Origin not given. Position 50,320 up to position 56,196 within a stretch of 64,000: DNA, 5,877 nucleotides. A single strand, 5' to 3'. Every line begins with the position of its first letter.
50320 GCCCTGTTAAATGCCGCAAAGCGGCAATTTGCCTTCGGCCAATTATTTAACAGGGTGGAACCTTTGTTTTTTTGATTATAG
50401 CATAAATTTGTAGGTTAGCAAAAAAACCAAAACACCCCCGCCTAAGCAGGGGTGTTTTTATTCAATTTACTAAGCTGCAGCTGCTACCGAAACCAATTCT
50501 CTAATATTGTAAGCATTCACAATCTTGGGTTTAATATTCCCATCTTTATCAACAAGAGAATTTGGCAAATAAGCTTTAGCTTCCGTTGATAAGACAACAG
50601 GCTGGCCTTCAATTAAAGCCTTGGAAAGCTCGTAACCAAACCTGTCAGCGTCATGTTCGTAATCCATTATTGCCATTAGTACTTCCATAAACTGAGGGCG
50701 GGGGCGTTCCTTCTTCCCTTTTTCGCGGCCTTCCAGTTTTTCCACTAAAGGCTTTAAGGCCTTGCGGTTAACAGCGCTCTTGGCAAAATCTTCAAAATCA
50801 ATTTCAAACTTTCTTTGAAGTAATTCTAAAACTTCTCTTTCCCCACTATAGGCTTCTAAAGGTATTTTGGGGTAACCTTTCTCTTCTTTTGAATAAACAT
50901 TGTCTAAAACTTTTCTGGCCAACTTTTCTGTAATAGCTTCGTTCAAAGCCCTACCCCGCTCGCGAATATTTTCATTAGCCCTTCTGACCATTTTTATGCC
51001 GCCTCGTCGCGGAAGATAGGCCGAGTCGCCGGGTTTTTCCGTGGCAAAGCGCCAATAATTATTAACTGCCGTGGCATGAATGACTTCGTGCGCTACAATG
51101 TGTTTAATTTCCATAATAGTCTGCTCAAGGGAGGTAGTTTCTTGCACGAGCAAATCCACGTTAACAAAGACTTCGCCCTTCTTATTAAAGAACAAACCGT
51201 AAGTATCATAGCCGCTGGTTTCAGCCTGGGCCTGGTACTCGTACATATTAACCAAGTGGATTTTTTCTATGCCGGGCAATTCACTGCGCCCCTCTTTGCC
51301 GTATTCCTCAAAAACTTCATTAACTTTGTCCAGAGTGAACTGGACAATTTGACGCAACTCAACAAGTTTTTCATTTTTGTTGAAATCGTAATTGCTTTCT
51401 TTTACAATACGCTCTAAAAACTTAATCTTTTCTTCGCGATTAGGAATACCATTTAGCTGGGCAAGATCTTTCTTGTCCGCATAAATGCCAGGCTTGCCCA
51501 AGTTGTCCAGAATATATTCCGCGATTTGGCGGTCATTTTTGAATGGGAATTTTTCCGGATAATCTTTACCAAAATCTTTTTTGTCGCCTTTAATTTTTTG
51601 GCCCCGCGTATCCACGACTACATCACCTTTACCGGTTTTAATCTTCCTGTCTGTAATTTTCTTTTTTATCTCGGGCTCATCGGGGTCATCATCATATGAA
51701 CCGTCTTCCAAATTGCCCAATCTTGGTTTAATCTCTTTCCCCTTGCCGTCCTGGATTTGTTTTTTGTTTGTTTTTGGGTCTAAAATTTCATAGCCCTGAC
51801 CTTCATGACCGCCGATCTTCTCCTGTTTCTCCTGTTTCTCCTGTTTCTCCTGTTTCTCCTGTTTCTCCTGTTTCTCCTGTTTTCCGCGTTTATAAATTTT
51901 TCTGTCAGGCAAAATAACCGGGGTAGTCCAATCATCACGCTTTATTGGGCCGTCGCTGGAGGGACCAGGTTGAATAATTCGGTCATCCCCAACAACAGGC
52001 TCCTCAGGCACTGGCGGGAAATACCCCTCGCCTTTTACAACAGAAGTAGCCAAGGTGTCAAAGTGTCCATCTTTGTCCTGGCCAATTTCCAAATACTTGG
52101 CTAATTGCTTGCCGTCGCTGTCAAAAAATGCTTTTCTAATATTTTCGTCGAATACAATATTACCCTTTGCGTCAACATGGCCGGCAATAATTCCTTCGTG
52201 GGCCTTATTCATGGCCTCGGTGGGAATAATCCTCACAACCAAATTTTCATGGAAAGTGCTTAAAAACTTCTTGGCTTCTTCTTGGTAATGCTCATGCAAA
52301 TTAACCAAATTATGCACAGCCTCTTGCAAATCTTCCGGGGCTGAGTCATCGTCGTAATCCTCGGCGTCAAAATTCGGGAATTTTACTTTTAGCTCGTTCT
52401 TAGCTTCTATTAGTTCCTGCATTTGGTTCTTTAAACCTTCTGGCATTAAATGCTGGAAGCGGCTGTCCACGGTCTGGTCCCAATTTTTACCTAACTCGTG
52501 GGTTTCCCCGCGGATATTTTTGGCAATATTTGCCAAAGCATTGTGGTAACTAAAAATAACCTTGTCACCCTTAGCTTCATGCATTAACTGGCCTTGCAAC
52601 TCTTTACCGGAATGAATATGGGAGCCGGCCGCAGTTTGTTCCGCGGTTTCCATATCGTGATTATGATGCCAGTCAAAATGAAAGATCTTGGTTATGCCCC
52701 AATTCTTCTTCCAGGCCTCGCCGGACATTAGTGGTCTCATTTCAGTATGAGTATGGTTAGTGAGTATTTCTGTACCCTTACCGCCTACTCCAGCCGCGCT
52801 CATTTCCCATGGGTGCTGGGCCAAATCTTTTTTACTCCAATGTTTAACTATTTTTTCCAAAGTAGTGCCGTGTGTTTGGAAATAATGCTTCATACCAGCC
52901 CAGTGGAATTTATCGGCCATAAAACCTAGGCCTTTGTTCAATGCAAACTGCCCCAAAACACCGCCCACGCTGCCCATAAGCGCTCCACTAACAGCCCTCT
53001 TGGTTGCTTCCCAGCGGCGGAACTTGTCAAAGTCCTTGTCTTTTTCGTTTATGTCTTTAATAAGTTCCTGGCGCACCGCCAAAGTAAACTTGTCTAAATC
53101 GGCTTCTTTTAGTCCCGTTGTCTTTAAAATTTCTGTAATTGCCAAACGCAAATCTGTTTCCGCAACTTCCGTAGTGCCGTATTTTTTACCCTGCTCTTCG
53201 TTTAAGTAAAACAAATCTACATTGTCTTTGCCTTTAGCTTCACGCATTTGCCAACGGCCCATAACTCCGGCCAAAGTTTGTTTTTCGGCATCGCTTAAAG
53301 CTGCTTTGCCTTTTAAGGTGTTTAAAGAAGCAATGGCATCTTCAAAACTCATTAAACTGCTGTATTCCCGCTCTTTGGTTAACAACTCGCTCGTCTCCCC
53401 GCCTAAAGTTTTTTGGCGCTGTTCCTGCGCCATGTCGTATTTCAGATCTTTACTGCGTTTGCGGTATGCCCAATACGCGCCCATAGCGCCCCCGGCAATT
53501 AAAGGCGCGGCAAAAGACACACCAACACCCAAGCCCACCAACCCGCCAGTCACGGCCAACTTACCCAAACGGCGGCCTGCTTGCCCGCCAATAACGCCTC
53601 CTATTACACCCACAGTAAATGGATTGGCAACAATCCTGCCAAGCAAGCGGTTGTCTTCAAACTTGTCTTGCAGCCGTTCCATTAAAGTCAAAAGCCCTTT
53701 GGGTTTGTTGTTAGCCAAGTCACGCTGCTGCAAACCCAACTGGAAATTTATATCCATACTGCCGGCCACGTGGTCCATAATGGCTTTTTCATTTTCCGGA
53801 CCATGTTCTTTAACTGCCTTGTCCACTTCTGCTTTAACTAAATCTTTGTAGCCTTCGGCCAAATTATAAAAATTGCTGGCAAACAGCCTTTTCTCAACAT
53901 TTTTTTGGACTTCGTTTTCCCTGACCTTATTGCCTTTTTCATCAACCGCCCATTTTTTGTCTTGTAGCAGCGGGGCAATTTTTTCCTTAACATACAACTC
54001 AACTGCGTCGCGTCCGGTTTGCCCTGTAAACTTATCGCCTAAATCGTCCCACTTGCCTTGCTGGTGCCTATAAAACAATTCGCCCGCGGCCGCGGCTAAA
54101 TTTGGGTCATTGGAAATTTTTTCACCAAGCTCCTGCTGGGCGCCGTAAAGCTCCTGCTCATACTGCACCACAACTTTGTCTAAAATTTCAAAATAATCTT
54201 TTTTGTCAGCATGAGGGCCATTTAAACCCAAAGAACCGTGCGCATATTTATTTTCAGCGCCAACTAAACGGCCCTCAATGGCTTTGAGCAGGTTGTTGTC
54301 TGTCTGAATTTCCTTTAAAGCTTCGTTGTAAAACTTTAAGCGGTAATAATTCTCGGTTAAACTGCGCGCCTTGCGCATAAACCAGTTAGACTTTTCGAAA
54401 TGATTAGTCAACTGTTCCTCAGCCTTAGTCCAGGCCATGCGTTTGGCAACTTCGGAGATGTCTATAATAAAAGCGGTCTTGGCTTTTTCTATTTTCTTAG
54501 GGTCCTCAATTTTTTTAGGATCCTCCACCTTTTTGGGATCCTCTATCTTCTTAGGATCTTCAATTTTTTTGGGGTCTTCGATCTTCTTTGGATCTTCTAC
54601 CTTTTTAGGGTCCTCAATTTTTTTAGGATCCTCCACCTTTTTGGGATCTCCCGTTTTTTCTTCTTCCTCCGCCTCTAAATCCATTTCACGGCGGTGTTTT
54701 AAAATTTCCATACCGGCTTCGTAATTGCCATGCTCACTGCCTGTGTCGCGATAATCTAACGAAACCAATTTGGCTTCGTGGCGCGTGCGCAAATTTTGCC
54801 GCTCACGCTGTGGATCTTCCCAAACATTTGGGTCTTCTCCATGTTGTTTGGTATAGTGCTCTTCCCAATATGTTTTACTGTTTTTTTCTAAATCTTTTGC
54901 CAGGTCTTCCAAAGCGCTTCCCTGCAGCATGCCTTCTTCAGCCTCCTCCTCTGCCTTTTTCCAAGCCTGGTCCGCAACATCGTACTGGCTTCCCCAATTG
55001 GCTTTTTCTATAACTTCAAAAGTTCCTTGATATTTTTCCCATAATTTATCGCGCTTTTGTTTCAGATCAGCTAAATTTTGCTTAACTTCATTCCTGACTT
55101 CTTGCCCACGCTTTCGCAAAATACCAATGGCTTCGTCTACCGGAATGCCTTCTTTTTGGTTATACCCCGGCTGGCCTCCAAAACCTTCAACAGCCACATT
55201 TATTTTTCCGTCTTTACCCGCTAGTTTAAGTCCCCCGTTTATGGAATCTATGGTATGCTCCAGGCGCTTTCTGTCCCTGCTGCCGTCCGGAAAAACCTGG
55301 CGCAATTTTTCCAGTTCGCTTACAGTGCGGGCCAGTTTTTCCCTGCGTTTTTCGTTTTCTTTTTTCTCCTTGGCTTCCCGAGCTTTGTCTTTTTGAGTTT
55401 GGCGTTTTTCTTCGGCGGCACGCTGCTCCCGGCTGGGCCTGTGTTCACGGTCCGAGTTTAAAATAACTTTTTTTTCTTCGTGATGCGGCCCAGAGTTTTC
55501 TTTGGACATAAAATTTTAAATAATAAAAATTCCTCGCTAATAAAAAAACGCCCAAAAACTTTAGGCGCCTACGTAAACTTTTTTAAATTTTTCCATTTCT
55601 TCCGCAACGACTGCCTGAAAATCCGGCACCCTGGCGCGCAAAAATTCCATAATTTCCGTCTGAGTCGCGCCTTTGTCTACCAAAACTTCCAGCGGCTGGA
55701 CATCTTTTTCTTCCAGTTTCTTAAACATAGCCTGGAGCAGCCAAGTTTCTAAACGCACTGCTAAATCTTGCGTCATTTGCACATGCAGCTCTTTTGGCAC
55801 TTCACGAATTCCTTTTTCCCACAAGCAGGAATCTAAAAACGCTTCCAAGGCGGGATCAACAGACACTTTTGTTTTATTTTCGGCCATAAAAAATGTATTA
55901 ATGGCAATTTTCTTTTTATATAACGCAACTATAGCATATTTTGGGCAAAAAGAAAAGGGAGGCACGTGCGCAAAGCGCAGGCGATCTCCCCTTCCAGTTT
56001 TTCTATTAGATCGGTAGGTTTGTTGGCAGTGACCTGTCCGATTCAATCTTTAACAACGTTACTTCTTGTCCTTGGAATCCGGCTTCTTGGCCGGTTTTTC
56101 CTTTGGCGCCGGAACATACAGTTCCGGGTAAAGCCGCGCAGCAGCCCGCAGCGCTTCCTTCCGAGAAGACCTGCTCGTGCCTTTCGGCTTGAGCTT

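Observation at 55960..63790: GC-rich island of about 7.8 kb encoding a divergent TubZ/FtsZ-like GTPase plus proline-rich secreted and membrane proteins, sitting next to the canonical ftsZ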

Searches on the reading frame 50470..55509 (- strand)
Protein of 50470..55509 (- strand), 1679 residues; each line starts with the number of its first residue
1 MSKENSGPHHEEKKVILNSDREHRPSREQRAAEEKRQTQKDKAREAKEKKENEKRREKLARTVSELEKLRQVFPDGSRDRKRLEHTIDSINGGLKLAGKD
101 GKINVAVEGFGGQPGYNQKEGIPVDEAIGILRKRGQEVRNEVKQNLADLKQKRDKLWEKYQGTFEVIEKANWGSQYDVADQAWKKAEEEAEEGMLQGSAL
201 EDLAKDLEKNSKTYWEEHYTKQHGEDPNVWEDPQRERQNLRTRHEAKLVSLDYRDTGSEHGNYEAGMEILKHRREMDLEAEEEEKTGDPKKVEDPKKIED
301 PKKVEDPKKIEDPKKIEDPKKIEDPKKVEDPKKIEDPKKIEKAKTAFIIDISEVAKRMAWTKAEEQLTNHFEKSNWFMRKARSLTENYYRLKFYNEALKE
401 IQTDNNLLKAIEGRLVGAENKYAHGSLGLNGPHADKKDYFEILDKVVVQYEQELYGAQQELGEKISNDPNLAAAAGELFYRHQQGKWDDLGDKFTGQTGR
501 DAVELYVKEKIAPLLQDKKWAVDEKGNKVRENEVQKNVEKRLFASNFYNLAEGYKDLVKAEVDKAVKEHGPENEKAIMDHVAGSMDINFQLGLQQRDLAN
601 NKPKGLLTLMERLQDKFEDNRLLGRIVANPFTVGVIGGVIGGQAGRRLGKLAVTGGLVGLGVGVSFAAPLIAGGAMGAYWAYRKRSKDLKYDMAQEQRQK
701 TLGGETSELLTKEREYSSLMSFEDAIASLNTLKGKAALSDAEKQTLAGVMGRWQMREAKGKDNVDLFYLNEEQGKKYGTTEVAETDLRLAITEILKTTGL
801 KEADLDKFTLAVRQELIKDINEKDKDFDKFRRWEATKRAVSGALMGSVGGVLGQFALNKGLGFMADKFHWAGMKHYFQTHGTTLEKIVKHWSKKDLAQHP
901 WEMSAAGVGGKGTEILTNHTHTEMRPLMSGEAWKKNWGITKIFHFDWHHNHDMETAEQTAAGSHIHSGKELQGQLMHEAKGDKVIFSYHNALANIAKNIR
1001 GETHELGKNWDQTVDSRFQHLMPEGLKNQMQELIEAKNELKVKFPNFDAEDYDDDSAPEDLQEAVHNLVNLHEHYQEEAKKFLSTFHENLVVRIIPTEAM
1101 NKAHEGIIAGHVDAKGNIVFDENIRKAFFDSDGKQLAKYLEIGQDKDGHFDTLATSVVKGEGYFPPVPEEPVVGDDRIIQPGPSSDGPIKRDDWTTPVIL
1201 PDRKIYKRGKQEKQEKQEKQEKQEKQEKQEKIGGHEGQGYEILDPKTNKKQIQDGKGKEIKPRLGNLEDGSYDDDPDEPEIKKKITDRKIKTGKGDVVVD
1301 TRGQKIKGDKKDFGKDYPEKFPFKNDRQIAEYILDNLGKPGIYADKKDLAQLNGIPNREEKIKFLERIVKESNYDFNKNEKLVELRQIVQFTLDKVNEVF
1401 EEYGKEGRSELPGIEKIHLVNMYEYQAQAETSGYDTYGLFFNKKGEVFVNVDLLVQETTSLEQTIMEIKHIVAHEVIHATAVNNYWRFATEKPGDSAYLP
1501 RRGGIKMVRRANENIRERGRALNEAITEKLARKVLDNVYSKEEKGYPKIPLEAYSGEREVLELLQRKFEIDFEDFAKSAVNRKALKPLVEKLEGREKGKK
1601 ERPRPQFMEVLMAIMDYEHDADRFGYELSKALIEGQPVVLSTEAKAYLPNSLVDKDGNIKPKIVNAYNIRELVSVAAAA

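Call 3: search_protein_families(library=pfam, proteins=[window:50470-55509:-], max_evalue=1)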
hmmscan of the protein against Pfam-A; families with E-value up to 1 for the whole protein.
window:50470-55509:- (1679 aa): 1 family
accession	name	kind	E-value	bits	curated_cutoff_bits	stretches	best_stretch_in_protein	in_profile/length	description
PF03157.18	Glutenin_hmw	-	0.018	13.9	50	1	1132-1254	495-607/786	High molecular weight glutenin subunit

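Call 89: search_protein_families(library=padloc, proteins=[window:50470-55509:-], max_evalue=0.01)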
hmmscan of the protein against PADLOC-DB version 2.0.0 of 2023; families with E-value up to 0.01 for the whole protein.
window:50470-55509:- (1679 aa): 0 families

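Call 90: search_protein_families(library=phrogs, proteins=[window:50470-55509:-], max_evalue=0.01)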
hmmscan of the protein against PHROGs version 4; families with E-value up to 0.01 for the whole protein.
window:50470-55509:- (1679 aa): 1 family
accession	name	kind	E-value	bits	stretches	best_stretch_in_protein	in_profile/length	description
phrog_15587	-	unknown function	1.7e-05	25.6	1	264-368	32-136/191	-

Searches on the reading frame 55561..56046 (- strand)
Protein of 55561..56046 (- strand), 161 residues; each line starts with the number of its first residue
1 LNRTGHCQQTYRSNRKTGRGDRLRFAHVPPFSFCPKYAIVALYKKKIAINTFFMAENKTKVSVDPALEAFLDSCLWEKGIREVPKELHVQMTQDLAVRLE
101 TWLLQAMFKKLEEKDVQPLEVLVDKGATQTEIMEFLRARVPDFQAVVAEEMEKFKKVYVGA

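Call 3: search_protein_families(library=pfam, proteins=[window:55561-56046:-], max_evalue=1)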
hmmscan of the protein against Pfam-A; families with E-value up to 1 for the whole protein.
window:55561-56046:- (161 aa): 5 families
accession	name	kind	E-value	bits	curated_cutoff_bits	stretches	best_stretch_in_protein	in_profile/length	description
PF18908.5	DUF5663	-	1.4e-07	32.4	23.7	1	76-156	3-82/84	Protein of unknown function (DUF5663)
PF01198.24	Ribosomal_L31e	-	0.001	19.7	25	1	49-92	31-71/82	Ribosomal protein L31e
PF01653.23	DNA_ligase_aden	-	0.062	13.2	27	1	78-117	84-124/253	NAD-dependent DNA ligase adenylation domain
PF24983.1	DUF7774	-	0.1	13.1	26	0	100-154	30-82/97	Domain of unknown function (DUF7774)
PF02247.22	Como_LCP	-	0.12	11.5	27.1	1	30-131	129-225/373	Large coat protein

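Call 11: search_protein_families(library=ncbifam, proteins=[window:55561-56046:-], max_evalue=0.1)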
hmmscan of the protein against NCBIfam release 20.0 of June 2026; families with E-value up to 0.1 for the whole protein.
window:55561-56046:- (161 aa): 0 families
